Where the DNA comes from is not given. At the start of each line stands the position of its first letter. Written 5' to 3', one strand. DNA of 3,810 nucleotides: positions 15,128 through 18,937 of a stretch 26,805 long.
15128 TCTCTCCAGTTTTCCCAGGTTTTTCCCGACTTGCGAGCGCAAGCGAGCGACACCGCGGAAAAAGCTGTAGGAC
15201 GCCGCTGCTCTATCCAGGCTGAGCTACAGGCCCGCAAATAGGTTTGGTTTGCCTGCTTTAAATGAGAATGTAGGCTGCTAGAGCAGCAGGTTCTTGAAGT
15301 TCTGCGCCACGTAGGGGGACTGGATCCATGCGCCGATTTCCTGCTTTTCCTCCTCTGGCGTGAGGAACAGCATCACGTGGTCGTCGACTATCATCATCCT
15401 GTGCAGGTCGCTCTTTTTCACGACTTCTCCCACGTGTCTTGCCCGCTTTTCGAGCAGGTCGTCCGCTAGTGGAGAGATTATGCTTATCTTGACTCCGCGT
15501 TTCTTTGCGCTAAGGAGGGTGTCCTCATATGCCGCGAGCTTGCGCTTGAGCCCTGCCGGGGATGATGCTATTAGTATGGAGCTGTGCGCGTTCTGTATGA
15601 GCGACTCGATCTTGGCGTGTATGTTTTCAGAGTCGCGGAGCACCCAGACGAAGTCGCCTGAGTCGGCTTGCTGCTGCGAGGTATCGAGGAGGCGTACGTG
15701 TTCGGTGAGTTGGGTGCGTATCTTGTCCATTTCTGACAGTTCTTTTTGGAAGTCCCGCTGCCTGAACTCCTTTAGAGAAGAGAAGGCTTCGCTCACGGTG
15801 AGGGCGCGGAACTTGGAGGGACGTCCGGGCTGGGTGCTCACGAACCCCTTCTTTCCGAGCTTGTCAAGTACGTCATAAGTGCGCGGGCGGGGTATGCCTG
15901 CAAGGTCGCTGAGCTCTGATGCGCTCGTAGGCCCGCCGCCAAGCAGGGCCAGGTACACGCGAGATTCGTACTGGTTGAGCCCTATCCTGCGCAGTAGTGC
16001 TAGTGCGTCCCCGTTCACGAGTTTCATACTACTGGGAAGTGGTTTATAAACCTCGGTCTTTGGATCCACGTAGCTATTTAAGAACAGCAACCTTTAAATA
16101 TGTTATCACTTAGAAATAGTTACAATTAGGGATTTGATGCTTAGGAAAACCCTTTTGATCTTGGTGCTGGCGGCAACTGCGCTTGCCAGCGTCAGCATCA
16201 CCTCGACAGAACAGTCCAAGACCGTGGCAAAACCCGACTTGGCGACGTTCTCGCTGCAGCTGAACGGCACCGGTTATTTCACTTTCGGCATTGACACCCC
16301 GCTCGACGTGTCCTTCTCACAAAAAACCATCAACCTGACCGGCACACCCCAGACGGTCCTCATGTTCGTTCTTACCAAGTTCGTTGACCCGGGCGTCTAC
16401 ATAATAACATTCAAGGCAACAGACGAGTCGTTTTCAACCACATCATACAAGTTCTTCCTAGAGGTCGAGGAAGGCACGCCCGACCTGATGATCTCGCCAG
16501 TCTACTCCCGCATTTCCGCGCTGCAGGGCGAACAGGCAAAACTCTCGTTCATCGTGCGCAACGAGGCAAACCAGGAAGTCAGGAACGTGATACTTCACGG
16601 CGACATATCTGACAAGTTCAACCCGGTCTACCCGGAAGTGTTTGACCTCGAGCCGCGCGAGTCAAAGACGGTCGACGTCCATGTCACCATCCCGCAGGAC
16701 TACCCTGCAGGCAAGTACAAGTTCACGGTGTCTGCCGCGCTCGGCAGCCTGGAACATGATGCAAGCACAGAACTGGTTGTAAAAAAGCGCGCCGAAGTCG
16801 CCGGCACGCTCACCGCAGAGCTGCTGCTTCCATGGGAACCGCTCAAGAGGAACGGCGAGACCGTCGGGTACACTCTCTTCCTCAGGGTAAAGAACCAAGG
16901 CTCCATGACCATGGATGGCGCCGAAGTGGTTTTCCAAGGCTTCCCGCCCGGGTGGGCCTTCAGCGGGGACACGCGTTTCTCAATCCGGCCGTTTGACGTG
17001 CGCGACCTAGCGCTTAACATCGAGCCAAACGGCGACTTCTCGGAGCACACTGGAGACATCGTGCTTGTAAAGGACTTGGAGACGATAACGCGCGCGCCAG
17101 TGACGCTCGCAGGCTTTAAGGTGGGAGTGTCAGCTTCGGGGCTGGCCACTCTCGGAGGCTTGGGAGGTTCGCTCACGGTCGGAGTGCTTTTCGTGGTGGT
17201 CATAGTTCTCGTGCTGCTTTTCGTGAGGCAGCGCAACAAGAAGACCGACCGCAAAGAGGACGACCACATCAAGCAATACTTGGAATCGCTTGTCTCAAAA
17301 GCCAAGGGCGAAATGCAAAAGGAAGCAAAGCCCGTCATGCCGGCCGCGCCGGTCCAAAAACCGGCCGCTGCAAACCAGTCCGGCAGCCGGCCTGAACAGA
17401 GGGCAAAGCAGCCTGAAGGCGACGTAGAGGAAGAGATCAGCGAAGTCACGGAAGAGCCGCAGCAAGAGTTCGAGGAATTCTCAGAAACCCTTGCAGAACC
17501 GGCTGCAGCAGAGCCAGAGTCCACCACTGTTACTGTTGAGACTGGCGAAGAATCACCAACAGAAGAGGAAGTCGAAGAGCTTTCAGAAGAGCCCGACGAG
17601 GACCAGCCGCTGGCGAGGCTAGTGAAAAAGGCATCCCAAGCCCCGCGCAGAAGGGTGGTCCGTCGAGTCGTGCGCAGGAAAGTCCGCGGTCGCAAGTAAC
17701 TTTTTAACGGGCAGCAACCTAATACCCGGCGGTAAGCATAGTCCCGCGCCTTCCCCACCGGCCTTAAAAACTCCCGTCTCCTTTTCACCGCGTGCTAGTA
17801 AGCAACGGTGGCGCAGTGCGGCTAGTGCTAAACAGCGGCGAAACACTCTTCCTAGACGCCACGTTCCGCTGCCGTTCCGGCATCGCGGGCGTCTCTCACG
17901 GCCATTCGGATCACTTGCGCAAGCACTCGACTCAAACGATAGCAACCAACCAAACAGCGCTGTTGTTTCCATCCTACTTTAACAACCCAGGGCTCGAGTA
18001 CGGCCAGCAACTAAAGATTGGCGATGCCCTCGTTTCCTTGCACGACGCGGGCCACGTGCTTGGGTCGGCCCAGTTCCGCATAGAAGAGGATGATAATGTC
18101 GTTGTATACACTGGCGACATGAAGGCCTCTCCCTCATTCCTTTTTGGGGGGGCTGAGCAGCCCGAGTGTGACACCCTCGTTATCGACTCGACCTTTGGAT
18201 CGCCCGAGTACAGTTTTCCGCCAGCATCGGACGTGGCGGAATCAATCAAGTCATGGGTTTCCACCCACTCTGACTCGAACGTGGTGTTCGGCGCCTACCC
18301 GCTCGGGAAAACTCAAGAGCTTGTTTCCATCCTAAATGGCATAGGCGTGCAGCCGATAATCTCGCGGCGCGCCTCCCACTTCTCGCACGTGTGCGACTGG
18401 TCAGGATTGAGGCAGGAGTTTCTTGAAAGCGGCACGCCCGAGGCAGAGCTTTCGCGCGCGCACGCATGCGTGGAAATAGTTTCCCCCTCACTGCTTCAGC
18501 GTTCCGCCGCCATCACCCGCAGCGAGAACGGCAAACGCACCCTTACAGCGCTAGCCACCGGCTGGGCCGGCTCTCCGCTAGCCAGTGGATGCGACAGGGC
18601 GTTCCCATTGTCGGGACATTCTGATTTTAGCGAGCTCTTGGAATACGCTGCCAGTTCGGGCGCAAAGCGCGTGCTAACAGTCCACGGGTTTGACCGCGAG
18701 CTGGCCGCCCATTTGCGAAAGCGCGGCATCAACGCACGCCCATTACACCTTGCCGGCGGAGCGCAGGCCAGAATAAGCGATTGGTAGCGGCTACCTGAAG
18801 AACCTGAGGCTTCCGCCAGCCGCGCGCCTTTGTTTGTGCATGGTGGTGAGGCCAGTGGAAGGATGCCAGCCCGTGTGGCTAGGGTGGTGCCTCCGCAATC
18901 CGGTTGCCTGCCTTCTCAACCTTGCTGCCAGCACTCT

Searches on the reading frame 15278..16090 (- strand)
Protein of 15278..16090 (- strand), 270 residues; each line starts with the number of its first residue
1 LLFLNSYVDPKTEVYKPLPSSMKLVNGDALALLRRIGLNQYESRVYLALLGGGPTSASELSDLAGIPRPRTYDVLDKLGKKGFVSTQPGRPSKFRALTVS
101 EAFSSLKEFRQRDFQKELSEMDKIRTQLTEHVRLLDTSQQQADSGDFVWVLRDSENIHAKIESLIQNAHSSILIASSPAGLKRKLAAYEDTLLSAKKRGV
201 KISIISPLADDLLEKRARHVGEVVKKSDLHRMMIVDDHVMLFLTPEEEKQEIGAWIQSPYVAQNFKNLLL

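Call 44: search_protein_families(library=pfam, proteins=[window:15278-16090:-], max_evalue=0.01)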
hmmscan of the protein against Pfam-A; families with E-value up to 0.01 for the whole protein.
window:15278-16090:- (270 aa): 7 families
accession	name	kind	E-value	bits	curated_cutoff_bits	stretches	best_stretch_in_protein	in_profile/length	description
PF01978.25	TrmB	-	1.4e-20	73.3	25.6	1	33-98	1-66/68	Sugar-specific transcriptional regulator TrmB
PF11495.14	Regulator_TrmB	-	1.3e-08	34.8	22.2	1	148-265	2-120/233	Archaeal transcriptional regulator TrmB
PF09339.16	HTH_IclR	-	0.0019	18.4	22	1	51-88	13-52/52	IclR helix-turn-helix domain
PF12840.13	HTH_20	-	0.0021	18.4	27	1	44-83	8-47/51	Helix-turn-helix domain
PF02082.26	Rrf2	-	0.0028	18.3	30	1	45-90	13-59/132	Iron-dependent Transcriptional regulator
PF13091.12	PLDc_2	-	0.0052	17.1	27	0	163-214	3-54/132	PLD-like domain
PF01022.26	HTH_5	-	0.0098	16.2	22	0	49-85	10-46/47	Bacterial regulatory protein, arsR family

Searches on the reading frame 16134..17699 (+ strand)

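Call 3: search_protein_families(library=pfam, proteins=[window:16134-17699:+])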
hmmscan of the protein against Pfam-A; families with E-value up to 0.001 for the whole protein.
window:16134-17699:+ (521 aa): 2 families
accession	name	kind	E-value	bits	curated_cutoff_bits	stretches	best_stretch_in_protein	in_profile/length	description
PF10633.15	NPCBM_assoc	-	2.1e-06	28.3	24.4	0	169-202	43-76/78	NPCBM-associated, NEW3 domain of alpha-galactosidase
PF07705.17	CARDB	-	0.00072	20.2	22.7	0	115-201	1-83/101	CARDB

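Call 4: search_protein_families(library=ncbifam, proteins=[window:16134-17699:+])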
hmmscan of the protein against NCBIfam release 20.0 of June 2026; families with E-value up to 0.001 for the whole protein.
window:16134-17699:+ (521 aa): 1 family
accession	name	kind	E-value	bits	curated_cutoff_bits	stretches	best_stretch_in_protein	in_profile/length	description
NF042931.1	SAG1386_EF1546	equivalog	0.00032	20.8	80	1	349-473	35-119/158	SAG1386/EF1546 family surface-associated protein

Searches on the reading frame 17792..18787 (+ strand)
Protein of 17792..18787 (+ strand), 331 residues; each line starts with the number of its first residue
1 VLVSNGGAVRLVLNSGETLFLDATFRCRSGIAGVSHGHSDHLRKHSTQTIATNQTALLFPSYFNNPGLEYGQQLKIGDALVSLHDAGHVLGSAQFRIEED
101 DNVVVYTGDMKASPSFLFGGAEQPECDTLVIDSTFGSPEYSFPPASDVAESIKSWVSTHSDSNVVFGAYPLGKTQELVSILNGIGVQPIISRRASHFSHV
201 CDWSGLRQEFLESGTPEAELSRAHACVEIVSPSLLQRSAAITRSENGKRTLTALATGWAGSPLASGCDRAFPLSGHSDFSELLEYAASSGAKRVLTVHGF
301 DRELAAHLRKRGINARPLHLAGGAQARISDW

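Call 3: search_protein_families(library=pfam, proteins=[window:17792-18787:+])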
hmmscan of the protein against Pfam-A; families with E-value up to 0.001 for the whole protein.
window:17792-18787:+ (331 aa): 2 families
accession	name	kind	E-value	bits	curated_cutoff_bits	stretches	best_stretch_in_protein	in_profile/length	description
PF07521.17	RMMBL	-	1.6e-06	28.4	21.6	1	272-315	12-60/63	Zn-dependent metallo-hydrolase RNA specificity domain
PF12706.13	Lactamase_B_2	-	0.00095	19.3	27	0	34-140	36-171/200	Beta-lactamase superfamily domain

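Call 4: search_protein_families(library=ncbifam, proteins=[window:17792-18787:+])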
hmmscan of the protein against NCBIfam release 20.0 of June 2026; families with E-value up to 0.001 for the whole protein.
window:17792-18787:+ (331 aa): 3 families
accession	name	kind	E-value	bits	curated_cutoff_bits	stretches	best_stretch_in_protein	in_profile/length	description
TIGR04122.1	Xnuc_lig_assoc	equivalog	4.5e-48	163.7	325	1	32-321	27-322/326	ligase-associated DNA damage response exonuclease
TIGR03675.1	arCOG00543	equivalog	7.3e-17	60.8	580.2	1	68-184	302-425/631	beta-CASP ribonuclease aCPSF1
NF045584.1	cas14_MBL_CASP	equivalog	1.9e-13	49.6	800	1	69-182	128-241/612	type VII CRISPR-associated protein Cas14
